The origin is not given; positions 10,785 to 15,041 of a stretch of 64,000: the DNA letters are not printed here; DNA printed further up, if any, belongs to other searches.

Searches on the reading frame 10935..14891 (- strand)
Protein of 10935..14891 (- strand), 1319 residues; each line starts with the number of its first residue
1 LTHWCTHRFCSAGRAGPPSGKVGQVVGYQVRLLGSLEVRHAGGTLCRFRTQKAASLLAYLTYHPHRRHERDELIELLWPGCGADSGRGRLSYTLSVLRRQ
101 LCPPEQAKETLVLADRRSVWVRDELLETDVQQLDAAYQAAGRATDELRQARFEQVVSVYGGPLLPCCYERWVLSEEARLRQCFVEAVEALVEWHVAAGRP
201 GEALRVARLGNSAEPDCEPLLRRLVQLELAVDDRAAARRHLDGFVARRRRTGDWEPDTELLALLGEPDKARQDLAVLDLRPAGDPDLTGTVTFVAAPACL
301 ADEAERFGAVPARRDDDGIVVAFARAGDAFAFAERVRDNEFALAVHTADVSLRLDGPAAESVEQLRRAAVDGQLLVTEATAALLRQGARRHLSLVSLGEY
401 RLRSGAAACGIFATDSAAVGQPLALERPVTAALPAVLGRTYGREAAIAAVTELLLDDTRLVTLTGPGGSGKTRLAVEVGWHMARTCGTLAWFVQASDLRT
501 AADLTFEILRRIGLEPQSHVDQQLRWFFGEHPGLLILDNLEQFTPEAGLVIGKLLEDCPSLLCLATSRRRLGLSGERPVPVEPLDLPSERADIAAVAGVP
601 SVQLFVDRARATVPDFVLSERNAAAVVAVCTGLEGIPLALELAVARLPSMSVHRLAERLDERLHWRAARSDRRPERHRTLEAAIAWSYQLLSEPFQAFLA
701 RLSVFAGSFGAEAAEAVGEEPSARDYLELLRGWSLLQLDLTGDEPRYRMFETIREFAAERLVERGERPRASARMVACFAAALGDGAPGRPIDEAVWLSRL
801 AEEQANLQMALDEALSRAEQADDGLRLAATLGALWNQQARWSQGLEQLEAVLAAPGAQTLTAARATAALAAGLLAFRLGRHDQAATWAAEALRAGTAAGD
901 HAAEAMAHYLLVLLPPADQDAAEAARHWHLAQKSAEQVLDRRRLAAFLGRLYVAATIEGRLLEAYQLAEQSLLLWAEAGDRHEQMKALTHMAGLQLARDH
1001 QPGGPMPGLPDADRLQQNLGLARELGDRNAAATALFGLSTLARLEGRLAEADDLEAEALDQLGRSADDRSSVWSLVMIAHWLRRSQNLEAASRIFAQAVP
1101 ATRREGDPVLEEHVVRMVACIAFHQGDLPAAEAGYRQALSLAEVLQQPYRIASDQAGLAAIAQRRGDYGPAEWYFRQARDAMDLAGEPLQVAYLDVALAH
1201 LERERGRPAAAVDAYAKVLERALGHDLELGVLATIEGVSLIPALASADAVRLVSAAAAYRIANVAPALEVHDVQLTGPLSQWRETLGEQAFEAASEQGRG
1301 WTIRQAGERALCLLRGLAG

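Call 22: search_protein_families(library=pfam, proteins=[window:10935-14891:-], max_evalue=0.001)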
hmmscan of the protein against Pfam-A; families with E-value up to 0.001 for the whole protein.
window:10935-14891:- (1319 aa): 7 families
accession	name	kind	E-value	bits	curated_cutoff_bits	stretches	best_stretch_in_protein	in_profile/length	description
PF13424.12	TPR_12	-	1.3e-10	41.8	30.1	1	1121-1181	12-74/77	Tetratricopeptide repeat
PF17874.7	TPR_MalT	-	1.7e-07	31.3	45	1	1029-1184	37-193/336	MalT-like TPR region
PF13401.12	AAA_22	-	1.9e-05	25.4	27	1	458-562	5-108/130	AAA domain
PF13191.12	AAA_16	-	4.8e-05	24.4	32.6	1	441-533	3-103/167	AAA ATPase domain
PF05729.18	NACHT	-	0.0001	22.6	26.7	1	459-570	1-131/167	NACHT domain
PF00931.28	NB-ARC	-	0.00032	20.5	23.5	0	444-517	2-79/248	NB-ARC domain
PF13481.12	AAA_25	-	0.0006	19.9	27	0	452-489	27-63/195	AAA domain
